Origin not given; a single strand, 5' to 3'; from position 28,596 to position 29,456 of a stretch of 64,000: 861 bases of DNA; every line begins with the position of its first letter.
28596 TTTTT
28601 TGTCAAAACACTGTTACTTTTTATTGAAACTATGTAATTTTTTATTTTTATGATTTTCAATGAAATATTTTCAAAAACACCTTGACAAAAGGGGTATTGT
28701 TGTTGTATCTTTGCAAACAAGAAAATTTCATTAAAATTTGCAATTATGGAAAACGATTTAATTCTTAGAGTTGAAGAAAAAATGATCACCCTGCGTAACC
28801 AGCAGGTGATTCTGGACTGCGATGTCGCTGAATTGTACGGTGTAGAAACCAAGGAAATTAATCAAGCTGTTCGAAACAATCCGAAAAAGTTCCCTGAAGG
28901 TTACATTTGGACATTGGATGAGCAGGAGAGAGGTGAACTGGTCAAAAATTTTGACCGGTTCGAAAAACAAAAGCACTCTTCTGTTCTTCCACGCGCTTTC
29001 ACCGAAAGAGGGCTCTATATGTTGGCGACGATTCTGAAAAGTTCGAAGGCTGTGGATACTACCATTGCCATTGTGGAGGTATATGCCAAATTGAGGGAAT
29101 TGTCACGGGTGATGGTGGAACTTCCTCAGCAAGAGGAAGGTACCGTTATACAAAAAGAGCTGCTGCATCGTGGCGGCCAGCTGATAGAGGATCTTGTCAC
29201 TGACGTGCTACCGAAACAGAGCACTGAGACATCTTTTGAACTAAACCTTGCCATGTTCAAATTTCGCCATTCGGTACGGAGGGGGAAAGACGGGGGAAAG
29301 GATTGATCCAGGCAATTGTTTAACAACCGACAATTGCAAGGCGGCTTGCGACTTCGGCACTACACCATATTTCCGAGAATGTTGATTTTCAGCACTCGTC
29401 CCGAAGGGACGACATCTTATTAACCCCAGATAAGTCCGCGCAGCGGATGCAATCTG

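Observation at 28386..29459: Two diverged copies of a ~150-nt hairpin-rich element bracket an AT-rich ORF6N gene, and compensatory substitutions preserve three helices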

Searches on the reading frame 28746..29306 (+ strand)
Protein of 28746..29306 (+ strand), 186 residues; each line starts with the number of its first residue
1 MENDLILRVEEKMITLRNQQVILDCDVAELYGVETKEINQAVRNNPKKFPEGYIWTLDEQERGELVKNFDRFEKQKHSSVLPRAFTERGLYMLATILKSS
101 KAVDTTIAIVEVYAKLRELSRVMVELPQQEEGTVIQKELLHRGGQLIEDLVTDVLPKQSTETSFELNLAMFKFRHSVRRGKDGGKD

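Call 14: search_protein_families(library=pfam, proteins=[window:28746-29306:+])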
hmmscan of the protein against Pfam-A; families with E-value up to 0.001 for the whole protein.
window:28746-29306:+ (186 aa): 1 family
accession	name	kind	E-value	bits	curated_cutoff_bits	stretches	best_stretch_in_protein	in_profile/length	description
PF10543.14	ORF6N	-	2e-28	98.9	27.8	1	12-96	2-86/86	ORF6N domain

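Call 16: find_encoding_contigs(protein=window:28746-29306:+, flank=6000, max_places=10)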
Protein window:28746-29306:+ (186 aa): 5 contigs read that carry it; 5 places shown.
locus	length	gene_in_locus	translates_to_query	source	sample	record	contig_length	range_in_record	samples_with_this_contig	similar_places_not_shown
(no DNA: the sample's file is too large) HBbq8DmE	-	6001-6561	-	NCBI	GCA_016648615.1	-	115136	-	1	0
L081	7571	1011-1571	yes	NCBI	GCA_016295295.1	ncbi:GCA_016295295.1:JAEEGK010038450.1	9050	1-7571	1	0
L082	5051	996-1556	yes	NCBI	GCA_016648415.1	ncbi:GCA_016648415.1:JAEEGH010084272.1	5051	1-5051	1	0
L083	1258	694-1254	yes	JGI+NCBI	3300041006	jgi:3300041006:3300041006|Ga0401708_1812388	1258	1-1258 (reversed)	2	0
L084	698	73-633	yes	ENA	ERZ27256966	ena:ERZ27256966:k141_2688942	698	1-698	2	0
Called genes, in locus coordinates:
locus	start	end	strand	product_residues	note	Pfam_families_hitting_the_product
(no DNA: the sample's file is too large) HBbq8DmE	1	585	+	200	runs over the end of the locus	PF01966:HD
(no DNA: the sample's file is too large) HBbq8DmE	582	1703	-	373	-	PF04055:Radical_SAM, PF06969:HemN_C (weak)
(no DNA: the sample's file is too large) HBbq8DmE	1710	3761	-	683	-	PF00133:tRNA-synt_1, PF09334:tRNA-synt_1g, PF08264:Anticodon_1, PF19303:Anticodon_3, PF01588:tRNA_bind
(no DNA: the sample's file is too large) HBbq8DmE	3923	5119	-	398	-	PF03977:OAD_beta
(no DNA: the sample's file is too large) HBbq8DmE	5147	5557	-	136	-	PF00903:Glyoxalase, PF13468:Glyoxalase_3 (weak), PF13669:Glyoxalase_4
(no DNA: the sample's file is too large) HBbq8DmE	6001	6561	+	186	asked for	PF10543:ORF6N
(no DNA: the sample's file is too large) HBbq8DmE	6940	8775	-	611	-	PF18998:Flg_new_2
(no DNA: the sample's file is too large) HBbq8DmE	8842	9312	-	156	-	PF02590:SPOUT_MTase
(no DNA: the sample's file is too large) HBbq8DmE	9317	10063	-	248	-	PF00535:Glycos_transf_2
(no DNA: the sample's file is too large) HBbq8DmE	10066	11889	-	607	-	PF20142:Scaffold, PF03734:YkuD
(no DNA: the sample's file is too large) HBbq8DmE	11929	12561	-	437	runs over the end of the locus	PF00155:Aminotran_1_2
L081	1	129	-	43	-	?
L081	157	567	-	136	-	PF00903:Glyoxalase, PF13468:Glyoxalase_3 (weak), PF13669:Glyoxalase_4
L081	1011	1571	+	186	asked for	PF10543:ORF6N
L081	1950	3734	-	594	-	PF18998:Flg_new_2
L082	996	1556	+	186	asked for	PF10543:ORF6N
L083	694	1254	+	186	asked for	PF10543:ORF6N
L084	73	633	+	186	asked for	PF10543:ORF6N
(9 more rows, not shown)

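Call 27: find_homologous_proteins(query=window:28746-29306:+, max_evalue=1e-10)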
Query window:28746-29306:+ (186 aa): 7959 proteins with E <= 1e-10 among 8000 candidates; the best 120 are listed.
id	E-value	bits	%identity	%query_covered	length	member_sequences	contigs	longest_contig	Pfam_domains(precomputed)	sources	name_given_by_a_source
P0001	3.7e-115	400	100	100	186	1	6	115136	PF10543.15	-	-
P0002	3.5e-114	396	99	100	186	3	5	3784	PF10543.15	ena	-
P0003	2.3e-112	390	97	100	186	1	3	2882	PF10543.15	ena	-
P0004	3.2e-112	390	97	100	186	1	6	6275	PF10543.15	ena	-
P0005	4.8e-111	386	96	100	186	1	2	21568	PF10543.15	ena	-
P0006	1.2e-110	385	97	100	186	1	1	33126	PF10543.15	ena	-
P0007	1.6e-110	384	97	100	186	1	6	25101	PF10543.15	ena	-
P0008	1.2e-109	382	96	100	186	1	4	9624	PF10543.15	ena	-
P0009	2.1e-109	381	96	100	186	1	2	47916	PF10543.15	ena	-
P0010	3.3e-109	380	95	100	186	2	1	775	PF10543.15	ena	-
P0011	1.5e-104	365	92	100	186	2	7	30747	PF10543.15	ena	-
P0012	1.2e-103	362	97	94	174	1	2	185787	PF10543.15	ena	-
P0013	2.0e-103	361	97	94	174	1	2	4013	PF10543.15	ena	-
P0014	2.7e-103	361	97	94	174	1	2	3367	PF10543.15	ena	-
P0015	1.1e-102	359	91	99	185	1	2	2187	PF10543.15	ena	-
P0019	1.2e-100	352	89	100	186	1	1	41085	PF10543.15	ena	-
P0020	4.8e-98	344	89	98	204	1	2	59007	PF10543.15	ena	-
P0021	7.0e-98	343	88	99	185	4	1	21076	PF10543.15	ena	-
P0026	6.2e-93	327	83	97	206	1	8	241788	PF10543.15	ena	-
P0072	1.5e-83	297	75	97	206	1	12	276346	PF10543.15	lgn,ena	-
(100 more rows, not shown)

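Call 28: find_encoding_contigs(protein=P0011, flank=3000, max_places=5)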
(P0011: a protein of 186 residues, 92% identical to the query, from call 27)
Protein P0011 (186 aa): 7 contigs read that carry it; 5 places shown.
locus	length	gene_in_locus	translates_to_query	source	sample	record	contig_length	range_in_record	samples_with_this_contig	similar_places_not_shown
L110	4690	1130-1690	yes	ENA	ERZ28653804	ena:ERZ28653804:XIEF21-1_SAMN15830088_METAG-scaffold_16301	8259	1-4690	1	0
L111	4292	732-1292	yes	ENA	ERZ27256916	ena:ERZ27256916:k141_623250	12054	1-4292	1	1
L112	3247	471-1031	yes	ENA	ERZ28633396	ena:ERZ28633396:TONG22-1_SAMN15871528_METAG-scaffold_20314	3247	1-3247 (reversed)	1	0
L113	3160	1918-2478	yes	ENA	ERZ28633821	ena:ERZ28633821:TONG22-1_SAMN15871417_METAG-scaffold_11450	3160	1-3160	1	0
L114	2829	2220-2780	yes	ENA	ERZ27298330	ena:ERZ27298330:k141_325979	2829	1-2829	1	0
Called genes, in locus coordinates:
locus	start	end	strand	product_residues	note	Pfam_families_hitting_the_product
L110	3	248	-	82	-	?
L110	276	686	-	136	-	PF00903:Glyoxalase, PF13468:Glyoxalase_3 (weak), PF13669:Glyoxalase_4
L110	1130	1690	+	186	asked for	PF10543:ORF6N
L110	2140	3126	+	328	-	PF13776:DUF4172, PF02661:Fic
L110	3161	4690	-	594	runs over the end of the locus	PF18998:Flg_new_2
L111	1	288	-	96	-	?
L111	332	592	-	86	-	-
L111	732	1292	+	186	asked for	PF10543:ORF6N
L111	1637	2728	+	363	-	PF13776:DUF4172, PF02661:Fic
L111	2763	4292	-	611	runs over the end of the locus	PF18998:Flg_new_2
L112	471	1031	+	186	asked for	PF10543:ORF6N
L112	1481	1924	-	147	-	-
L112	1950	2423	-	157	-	-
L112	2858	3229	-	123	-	PF01934:HepT-like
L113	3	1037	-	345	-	?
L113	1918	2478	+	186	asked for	PF10543:ORF6N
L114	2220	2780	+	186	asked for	PF10543:ORF6N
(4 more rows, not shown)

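Call 29: find_encoding_contigs(protein=P0019, flank=3000, max_places=5)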
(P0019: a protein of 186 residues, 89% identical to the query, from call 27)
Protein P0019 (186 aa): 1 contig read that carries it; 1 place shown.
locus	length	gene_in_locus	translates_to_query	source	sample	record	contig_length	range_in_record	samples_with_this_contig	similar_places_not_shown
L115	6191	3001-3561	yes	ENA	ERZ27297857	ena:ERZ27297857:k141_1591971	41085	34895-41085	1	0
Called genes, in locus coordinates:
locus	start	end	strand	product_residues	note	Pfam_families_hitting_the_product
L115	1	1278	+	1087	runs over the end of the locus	PF00873:ACR_tran, PF03176:MMPL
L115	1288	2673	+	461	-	PF02321:OEP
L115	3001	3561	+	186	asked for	PF10543:ORF6N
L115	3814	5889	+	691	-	-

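Call 30: find_encoding_contigs(protein=P0026, flank=3000, max_places=6)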
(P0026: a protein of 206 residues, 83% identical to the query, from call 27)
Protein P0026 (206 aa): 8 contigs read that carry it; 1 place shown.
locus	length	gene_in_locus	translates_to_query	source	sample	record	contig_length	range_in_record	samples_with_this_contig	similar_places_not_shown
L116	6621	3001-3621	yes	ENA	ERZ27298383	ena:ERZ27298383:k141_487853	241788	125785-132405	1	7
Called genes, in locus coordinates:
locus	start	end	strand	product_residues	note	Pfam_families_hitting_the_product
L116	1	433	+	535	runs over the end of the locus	-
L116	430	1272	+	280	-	PF12895:ANAPC3 (faint), PF07719:TPR_2 (faint), PF13432:TPR_16 (weak), PF14559:TPR_19 (faint)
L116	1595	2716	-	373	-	PF01582:TIR, PF13676:TIR_2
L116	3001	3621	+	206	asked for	PF10543:ORF6N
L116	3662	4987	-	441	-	PF13173:AAA_14, PF13635:DUF4143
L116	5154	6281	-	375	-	PF13439:Glyco_transf_4, PF13579:Glyco_trans_4_4, PF20706:GT4-conflict, PF00534:Glycos_transf_1, PF13692:Glyco_trans_1_4, PF13524:Glyco_trans_1_2 (weak)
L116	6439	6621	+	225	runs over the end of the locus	PF01025:GrpE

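Call 31: find_encoding_contigs(protein=P0072, flank=3000, max_places=6)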
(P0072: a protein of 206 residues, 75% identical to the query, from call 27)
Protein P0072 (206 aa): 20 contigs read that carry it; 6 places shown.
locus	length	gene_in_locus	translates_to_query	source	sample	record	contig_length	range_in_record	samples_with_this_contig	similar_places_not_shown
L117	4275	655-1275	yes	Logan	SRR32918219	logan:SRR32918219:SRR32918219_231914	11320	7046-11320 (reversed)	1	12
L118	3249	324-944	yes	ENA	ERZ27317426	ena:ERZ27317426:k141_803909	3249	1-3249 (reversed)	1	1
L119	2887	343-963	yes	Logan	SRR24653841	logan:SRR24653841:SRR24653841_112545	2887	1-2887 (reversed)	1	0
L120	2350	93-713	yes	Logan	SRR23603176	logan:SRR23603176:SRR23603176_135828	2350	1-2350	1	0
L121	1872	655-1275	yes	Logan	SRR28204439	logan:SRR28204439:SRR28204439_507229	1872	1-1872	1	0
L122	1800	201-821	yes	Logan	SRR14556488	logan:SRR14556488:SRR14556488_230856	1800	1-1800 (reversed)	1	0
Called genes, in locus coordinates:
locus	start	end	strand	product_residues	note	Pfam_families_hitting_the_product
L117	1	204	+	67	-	?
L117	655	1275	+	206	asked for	PF10543:ORF6N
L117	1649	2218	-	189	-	PF00484:Pro_CA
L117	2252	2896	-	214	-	PF08843:AbiEii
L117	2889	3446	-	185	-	PF01381:HTH_3 (weak)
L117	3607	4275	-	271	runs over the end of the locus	-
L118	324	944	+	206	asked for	PF10543:ORF6N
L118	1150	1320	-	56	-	-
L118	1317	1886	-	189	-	PF00484:Pro_CA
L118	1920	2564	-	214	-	PF08843:AbiEii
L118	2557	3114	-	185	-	PF01381:HTH_3 (weak)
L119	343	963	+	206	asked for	PF10543:ORF6N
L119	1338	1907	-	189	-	PF00484:Pro_CA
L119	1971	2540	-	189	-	-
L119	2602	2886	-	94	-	?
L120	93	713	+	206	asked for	PF10543:ORF6N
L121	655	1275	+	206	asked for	PF10543:ORF6N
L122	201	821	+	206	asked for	PF10543:ORF6N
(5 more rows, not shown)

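Call 37: find_related_loci(query=window:28746-29306:+, collection=viral_contigs, flank=2500)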
Query window:28746-29306:+ (186 aa) in viral_contigs; peptide patterns used: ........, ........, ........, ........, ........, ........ (x = any residue, [..] = any of these).
17 stretches matched a pattern, but none encodes a relative of the query by tblastn (E <= 1e-3).

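Call 38: find_encoding_contigs(protein=P0020, flank=3000, max_places=5)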
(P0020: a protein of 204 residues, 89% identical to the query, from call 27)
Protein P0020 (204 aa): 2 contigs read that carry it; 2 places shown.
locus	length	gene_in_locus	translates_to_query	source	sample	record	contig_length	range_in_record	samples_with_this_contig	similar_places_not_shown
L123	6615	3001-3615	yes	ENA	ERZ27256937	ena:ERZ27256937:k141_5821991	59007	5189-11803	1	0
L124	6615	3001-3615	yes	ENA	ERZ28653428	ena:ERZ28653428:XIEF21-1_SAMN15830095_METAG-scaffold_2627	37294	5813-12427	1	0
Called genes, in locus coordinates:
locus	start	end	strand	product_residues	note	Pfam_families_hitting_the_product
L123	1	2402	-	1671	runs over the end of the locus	PF13229:Beta_helix (faint), PF09479:Flg_new, PF09603:Fib_succ_major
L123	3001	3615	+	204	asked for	PF10543:ORF6N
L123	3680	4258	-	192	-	PF02417:Chromate_transp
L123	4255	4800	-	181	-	PF02417:Chromate_transp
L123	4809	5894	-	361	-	PF01595:CNNM, PF00571:CBS (weak)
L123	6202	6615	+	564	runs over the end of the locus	PF08497:Radical_SAM_N, PF04055:Radical_SAM (weak), PF11842:DUF3362 (weak)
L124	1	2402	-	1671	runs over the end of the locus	PF13229:Beta_helix (faint), PF09479:Flg_new, PF09603:Fib_succ_major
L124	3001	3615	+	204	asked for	PF10543:ORF6N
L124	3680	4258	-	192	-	PF02417:Chromate_transp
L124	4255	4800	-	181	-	PF02417:Chromate_transp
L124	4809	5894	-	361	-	PF01595:CNNM, PF00571:CBS (weak)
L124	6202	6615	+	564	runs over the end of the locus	PF08497:Radical_SAM_N, PF04055:Radical_SAM (weak), PF11842:DUF3362 (weak)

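Call 39: find_encoding_contigs(protein=P0021, flank=3000, max_places=5)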
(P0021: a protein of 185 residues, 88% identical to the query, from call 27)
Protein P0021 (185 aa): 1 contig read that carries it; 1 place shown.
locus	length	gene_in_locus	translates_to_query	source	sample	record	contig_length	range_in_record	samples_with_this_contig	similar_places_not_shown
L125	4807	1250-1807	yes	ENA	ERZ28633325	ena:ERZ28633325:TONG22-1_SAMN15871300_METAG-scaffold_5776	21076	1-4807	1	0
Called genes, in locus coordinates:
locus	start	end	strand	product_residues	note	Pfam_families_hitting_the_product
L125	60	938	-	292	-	PF00763:THF_DHG_CYH, PF02882:THF_DHG_CYH_C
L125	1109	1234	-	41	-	-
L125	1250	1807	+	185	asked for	PF10543:ORF6N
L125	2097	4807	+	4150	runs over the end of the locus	PF18998:Flg_new_2 (faint)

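Call 66: search_protein_families(library=padloc, proteins=[window:28746-29306:+], max_evalue=0.01)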
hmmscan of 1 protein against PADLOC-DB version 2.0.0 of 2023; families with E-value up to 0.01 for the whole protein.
window:28746-29306:+ (186 aa): 3 families
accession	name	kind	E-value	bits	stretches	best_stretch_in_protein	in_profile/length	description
PDLC04849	PDC-S05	-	4.6e-74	246.1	1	6-181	7-181/183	-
PDLC04856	PDC-S05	-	1.7e-46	156.1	1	9-133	12-135/177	-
PDLC04869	PDC-S05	-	5.5e-37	125.6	1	9-135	17-144/306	-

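Call 67: search_protein_families(library=ncbifam, proteins=[window:28746-29306:+], max_evalue=0.01)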
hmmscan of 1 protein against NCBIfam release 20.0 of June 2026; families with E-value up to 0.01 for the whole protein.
window:28746-29306:+ (186 aa): 0 families

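Call 68: search_solved_structures(query=window:28746-29306:+, max_evalue=1)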
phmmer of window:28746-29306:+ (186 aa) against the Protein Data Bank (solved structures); distinct sequences matched with E-value up to 1: 3.
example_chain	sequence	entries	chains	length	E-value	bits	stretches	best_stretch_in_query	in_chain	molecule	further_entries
4w9r_A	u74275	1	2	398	0.1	15.6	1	73-137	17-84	Uncharacterized protein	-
7mq8_NY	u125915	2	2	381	0.55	13.2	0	62-125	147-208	KRR1 small subunit processome component homolog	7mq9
5j9q_F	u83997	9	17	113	0.84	12.6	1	13-86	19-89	Chromatin modification-related protein EAF6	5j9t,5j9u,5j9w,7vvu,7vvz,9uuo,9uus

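Call 69: find_encoding_contigs(protein=P0007, flank=2500, max_places=8)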
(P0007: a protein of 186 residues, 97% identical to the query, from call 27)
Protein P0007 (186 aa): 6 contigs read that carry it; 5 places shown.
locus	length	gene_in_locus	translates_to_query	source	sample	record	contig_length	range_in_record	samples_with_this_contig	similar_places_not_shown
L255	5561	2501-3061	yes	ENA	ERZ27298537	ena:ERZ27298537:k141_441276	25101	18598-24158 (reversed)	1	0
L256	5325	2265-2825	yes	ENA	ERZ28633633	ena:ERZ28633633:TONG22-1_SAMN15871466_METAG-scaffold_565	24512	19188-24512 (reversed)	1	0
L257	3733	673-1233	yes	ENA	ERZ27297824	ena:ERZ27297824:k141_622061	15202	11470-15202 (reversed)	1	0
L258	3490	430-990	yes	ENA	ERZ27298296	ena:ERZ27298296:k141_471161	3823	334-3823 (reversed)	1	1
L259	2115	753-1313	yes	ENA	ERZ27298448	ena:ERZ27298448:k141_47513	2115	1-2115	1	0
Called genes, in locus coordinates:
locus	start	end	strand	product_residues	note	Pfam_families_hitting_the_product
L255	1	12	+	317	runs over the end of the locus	?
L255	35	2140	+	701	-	PF26549:Tricorn_N (weak), PF00930:DPPIV_N (faint), PF07676:PD40 (faint), PF26550:Tricorn_2nd (weak), PF00326:Peptidase_S9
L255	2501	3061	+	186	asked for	PF10543:ORF6N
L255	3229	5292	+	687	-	-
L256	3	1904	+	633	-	?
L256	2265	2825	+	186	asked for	PF10543:ORF6N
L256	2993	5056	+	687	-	-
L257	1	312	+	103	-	?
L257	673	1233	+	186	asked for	PF10543:ORF6N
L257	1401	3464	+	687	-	-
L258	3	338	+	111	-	?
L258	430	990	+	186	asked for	PF10543:ORF6N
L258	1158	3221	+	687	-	-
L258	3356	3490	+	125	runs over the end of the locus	-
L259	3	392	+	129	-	?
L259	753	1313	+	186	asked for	PF10543:ORF6N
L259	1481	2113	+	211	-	?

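Call 99: search_protein_families(library=padloc, proteins=[L110:2140-3126:+, L112:1481-1924:-, L112:1950-2423:-, L255:3229-5292:+], max_evalue=0.00001)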
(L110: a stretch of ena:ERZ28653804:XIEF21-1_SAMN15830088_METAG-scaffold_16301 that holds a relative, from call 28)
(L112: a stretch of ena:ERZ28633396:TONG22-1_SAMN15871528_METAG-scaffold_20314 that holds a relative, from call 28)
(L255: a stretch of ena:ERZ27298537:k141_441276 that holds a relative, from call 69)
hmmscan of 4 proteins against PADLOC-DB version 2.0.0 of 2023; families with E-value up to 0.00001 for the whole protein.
L110:2140-3126:+ (328 aa): 6 families
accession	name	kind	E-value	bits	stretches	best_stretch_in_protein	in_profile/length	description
PDLC03963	SoFic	-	3.2e-48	163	1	18-324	57-350/361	-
PDLC04966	PDC-S24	-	3e-23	80.4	1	63-226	219-378/497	-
PDLC04836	PDC-S04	-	9.9e-13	45.8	1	66-218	76-214/244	-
PDLC04837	PDC-S04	-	6.9e-12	43.1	1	67-220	73-212/234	-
PDLC04839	PDC-S04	-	4.6e-11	40.8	1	146-221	120-191/205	-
PDLC04840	PDC-S04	-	2.2e-07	28.9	1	126-192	109-181/227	-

L112:1481-1924:- (147 aa): 0 families

L112:1950-2423:- (157 aa): 0 families

L255:3229-5292:+ (687 aa): 0 families

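Call 102: find_encoding_contigs(protein=P0004, flank=3000, max_places=8)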
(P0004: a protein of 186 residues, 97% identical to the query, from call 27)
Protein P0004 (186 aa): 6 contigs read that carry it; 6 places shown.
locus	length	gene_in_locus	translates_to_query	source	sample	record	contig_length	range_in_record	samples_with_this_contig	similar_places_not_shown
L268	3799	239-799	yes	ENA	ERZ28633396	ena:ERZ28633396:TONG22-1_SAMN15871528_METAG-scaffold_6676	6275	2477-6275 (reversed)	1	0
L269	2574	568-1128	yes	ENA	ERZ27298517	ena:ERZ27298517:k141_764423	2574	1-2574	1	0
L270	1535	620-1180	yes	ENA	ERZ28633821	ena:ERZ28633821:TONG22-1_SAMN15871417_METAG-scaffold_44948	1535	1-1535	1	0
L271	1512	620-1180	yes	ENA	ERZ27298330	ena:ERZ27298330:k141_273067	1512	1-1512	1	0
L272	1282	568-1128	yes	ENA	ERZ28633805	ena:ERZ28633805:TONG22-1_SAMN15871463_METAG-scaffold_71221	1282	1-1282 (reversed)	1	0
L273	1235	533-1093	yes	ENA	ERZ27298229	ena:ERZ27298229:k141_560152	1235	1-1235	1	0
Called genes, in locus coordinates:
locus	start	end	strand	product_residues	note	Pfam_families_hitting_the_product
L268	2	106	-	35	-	?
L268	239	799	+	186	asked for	PF10543:ORF6N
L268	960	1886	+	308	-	-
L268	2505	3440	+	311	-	-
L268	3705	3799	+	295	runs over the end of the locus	-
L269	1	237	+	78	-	?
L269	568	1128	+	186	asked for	PF10543:ORF6N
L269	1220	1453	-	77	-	PF02604:PhdYeFM_antitox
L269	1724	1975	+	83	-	PF02604:PhdYeFM_antitox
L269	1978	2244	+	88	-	PF05016:ParE_toxin (weak), PF06769:YoeB_toxin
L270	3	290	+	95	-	?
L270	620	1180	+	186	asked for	PF10543:ORF6N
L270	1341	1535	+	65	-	?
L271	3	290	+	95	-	?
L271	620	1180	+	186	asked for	PF10543:ORF6N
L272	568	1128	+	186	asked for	PF10543:ORF6N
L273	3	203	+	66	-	?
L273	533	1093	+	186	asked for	PF10543:ORF6N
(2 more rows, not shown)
